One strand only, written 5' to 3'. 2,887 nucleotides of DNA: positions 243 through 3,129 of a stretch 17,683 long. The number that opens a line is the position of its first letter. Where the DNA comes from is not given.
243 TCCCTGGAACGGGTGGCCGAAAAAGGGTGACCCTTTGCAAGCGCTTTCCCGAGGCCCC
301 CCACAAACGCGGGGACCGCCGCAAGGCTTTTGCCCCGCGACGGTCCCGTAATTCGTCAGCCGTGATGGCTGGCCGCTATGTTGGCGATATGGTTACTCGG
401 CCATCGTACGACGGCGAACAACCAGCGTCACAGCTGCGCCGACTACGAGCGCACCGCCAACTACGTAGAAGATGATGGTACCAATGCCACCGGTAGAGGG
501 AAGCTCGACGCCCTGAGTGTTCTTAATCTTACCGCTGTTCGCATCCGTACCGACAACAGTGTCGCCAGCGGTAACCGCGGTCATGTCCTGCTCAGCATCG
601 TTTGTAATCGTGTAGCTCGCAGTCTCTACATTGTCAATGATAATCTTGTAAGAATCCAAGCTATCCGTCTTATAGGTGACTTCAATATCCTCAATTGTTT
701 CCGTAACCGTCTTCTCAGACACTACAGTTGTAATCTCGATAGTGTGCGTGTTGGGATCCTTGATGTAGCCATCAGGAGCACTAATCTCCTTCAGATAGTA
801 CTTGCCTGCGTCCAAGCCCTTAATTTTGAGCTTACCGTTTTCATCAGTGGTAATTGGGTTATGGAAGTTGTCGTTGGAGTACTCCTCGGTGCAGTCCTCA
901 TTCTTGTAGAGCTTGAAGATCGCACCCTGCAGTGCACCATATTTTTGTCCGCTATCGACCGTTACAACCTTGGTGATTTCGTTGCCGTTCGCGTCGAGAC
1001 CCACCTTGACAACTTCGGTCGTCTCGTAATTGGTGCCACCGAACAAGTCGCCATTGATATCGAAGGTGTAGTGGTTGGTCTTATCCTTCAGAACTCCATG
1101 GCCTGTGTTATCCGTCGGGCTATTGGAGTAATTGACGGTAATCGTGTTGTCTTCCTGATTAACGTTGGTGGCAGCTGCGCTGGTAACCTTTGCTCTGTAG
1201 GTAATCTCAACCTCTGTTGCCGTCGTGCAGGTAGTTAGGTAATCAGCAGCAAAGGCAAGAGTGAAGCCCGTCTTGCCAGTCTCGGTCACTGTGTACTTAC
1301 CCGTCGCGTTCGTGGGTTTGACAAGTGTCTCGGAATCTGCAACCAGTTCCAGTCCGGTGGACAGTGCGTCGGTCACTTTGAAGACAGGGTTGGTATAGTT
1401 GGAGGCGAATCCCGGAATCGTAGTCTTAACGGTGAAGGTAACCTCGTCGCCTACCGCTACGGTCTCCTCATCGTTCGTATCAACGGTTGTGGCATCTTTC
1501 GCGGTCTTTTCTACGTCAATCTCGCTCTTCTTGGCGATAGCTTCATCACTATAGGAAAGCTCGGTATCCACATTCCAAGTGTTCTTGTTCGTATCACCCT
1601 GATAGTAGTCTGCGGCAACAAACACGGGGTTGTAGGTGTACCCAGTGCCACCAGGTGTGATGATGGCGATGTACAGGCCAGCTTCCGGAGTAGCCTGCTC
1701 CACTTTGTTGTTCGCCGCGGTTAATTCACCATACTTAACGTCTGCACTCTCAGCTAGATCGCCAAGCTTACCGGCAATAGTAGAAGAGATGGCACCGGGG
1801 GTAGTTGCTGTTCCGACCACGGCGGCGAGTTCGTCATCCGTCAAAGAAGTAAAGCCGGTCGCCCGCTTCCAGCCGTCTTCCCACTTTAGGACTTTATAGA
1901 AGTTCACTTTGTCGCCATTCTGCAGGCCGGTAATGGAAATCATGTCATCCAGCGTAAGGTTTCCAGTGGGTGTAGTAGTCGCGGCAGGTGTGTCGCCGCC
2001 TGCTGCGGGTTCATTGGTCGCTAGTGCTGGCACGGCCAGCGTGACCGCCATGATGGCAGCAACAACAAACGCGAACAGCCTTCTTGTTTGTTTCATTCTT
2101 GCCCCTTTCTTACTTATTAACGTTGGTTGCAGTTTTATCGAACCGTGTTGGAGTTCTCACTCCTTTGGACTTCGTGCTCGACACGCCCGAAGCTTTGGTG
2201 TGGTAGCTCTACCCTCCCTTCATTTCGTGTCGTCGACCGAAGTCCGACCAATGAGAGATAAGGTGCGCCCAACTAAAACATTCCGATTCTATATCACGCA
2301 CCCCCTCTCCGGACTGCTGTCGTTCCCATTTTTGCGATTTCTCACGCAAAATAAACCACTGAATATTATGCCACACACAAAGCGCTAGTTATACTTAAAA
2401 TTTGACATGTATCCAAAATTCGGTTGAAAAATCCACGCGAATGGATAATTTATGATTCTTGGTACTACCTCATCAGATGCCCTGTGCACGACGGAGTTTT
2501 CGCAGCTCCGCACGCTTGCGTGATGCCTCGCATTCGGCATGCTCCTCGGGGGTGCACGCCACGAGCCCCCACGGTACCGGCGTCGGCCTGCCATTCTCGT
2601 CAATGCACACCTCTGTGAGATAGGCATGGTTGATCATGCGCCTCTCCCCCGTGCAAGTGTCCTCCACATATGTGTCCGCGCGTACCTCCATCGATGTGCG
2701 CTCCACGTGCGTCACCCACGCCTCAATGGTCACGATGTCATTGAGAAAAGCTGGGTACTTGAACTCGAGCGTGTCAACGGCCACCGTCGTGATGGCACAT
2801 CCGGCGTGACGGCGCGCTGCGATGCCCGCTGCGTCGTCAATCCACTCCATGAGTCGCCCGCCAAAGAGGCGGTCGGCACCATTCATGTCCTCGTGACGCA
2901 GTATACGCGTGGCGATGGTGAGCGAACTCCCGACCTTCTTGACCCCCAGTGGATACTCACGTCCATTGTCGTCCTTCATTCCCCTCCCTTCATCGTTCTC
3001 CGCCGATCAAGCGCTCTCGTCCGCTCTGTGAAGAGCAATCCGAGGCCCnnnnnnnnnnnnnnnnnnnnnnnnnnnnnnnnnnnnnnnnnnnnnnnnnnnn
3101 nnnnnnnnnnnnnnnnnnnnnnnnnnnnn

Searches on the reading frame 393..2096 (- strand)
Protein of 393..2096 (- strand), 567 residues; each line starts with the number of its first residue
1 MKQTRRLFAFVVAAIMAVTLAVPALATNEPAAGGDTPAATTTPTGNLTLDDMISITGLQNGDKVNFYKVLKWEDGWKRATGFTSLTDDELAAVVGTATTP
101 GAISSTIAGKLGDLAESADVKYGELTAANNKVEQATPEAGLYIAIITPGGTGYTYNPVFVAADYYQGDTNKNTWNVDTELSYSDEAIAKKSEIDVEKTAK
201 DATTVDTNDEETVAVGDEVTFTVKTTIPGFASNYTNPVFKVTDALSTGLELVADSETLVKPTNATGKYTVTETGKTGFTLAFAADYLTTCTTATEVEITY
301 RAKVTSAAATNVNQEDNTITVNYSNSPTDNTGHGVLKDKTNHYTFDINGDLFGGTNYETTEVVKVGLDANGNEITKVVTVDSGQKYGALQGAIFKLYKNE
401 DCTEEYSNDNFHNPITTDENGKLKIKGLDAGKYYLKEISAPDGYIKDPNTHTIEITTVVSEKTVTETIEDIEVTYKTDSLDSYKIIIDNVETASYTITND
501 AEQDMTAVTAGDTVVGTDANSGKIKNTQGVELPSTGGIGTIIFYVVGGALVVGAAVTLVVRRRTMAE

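Call 45: search_protein_families(library=pfam, proteins=[window:393-2096:-], max_evalue=0.001)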
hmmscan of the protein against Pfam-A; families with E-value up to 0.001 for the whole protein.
window:393-2096:- (567 aa): 2 families
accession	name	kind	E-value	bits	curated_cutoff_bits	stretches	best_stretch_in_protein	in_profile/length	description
PF17802.7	SpaA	-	3.8e-16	59.5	23.1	1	385-462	11-83/91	Prealbumin-like fold domain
PF00746.26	Gram_pos_anchor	-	7.9e-06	26.2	20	1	525-563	2-40/43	LPXTG cell wall anchor motif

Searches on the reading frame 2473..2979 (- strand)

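Call 45: search_protein_families(library=pfam, proteins=[window:2473-2979:-], max_evalue=0.001)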
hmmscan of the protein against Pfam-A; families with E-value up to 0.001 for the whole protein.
window:2473-2979:- (168 aa): 1 family
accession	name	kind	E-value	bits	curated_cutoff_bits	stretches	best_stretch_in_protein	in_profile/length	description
PF03061.28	4HBT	-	1.7e-17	63.9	20.6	1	38-107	4-74/79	Thioesterase superfamily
